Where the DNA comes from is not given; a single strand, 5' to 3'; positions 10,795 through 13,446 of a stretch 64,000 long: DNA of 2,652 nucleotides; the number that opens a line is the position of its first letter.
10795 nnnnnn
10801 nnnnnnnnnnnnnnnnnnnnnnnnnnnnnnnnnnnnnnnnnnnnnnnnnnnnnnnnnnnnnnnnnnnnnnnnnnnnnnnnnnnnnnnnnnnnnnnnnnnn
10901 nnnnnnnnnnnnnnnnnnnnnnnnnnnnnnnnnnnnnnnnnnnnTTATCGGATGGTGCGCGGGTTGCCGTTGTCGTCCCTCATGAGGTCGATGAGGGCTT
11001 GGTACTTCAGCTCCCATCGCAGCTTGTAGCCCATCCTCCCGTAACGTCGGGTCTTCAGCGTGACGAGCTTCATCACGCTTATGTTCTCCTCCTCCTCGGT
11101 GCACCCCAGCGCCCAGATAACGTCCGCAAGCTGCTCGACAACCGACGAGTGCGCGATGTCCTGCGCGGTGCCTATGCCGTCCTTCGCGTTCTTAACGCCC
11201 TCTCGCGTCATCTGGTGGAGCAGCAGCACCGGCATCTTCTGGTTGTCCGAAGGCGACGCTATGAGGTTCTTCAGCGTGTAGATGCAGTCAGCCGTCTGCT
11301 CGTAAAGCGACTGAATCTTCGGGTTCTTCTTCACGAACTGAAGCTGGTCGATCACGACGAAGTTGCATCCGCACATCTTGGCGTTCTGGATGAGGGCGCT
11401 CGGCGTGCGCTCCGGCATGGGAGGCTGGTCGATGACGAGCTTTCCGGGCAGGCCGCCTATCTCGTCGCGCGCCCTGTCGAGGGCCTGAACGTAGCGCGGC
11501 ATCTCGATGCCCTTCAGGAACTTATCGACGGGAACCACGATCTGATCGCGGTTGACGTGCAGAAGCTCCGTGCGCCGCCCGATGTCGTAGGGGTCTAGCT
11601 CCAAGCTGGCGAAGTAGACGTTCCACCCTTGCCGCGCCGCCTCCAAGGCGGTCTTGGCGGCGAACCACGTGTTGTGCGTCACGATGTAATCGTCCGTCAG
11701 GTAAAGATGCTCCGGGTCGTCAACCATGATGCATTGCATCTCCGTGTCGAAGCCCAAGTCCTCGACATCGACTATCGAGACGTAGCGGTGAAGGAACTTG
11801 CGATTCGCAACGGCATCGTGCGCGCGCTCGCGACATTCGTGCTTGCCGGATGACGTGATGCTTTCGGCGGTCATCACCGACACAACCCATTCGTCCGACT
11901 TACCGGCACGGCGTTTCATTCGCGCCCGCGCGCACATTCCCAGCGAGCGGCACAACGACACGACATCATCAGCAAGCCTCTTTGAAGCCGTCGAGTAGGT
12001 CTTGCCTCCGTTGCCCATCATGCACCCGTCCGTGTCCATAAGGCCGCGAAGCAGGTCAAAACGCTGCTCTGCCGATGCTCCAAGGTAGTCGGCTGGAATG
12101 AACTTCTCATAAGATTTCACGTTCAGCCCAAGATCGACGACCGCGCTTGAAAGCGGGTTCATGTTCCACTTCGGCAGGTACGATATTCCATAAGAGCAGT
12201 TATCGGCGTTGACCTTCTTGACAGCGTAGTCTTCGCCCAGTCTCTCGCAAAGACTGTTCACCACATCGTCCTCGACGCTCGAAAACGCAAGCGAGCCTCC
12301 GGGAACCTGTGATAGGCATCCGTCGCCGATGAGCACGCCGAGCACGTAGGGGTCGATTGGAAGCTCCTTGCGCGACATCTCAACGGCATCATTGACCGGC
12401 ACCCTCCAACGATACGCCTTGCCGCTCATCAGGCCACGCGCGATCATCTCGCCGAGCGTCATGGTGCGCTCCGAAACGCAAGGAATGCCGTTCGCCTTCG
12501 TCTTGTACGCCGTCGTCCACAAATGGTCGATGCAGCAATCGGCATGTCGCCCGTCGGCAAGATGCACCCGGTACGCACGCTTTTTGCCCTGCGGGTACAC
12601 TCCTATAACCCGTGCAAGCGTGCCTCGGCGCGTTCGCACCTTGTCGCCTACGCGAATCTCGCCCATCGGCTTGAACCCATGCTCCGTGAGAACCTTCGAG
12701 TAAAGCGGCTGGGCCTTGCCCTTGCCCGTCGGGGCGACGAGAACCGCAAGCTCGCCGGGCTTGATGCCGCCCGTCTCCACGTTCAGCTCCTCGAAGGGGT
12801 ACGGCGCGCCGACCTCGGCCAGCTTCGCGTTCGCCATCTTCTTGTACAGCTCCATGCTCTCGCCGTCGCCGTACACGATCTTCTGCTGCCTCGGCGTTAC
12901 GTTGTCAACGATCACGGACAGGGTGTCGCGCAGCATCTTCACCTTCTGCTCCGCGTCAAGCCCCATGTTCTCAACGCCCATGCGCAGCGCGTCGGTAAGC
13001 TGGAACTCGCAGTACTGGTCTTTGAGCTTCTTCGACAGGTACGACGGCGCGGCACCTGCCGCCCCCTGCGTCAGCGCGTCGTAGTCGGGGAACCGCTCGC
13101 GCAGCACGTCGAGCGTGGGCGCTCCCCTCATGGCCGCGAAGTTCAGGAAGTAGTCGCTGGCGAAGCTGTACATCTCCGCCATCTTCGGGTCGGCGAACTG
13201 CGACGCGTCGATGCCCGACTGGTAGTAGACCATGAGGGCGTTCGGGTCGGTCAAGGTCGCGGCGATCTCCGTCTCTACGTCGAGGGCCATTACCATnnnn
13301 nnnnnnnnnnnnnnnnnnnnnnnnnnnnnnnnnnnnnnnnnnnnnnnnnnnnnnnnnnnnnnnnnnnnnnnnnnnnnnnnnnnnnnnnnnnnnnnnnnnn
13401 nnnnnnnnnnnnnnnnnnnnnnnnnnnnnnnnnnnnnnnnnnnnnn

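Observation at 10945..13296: DnaB helicase split at its P-loop by an Ala1/Thr+1 (class-3-like) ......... intein, with a paralogous copy in a virion gene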

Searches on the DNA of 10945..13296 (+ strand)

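Call 9: search_dna_similar(query=window:10945-13296:+, collection=phages, mode=near, max_rows=20)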
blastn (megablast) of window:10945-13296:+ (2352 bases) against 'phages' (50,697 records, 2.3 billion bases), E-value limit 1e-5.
Records with a match: 1; places in all: 1; records where one place covers at least 80% of the query: 1.
Best place of each record, by identity: >=99% 1.
By first word of the organism name: Eggerthella 1.
By host as written in the record: Eggerthella lenta DSM 2243 1.
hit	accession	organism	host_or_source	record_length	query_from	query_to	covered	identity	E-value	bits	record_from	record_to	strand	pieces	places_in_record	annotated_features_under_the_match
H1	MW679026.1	Eggerthella phage LE2-3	Eggerthella lenta DSM 2243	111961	1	2352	100%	99.9%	0e+0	4327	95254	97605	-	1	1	DNA helicase | IstB-like ATP-binding protein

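Call 11: get_annotated_region(hit=H1, flank=6000)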
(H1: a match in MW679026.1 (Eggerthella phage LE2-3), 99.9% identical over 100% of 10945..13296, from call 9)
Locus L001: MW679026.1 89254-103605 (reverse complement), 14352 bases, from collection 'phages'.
description: Eggerthella phage LE2-3, complete genome.
organism: Eggerthella phage LE2-3 (NCBI taxid 2853267)
taxonomy: Viruses; Duplodnaviria; Heunggongvirae; Uroviricota; Caudoviricetes
host: Eggerthella lenta DSM 2243; source: activate sludge; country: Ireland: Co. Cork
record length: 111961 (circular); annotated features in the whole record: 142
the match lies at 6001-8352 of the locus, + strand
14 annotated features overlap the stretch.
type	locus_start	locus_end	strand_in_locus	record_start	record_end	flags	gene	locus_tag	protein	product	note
CDS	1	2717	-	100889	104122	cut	-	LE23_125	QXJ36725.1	DNA polymerase III alpha subunit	-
CDS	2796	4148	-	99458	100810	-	-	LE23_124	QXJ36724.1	hypothetical protein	-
CDS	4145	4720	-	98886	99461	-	-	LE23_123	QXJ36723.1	DnaJ domain protein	IPR001623 - DnaJ domain protein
CDS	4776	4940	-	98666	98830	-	-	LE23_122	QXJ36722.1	hypothetical protein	-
CDS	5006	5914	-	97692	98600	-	-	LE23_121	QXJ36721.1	DNA primase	-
CDS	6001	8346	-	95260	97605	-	-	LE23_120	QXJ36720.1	DNA helicase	-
CDS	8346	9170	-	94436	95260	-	-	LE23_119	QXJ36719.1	IstB-like ATP-binding protein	-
CDS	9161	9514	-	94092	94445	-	-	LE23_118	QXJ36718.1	hypothetical protein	-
CDS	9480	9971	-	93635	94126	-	-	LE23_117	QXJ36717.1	hypothetical protein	-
CDS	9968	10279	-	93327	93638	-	-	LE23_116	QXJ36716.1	hypothetical protein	-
CDS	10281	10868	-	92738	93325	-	-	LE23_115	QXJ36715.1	hypothetical protein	-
CDS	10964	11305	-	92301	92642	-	-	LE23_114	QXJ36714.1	hypothetical protein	-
CDS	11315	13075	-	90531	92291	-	-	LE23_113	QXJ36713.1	SNF2-related protein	-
CDS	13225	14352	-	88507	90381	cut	-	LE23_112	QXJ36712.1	hypothetical protein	-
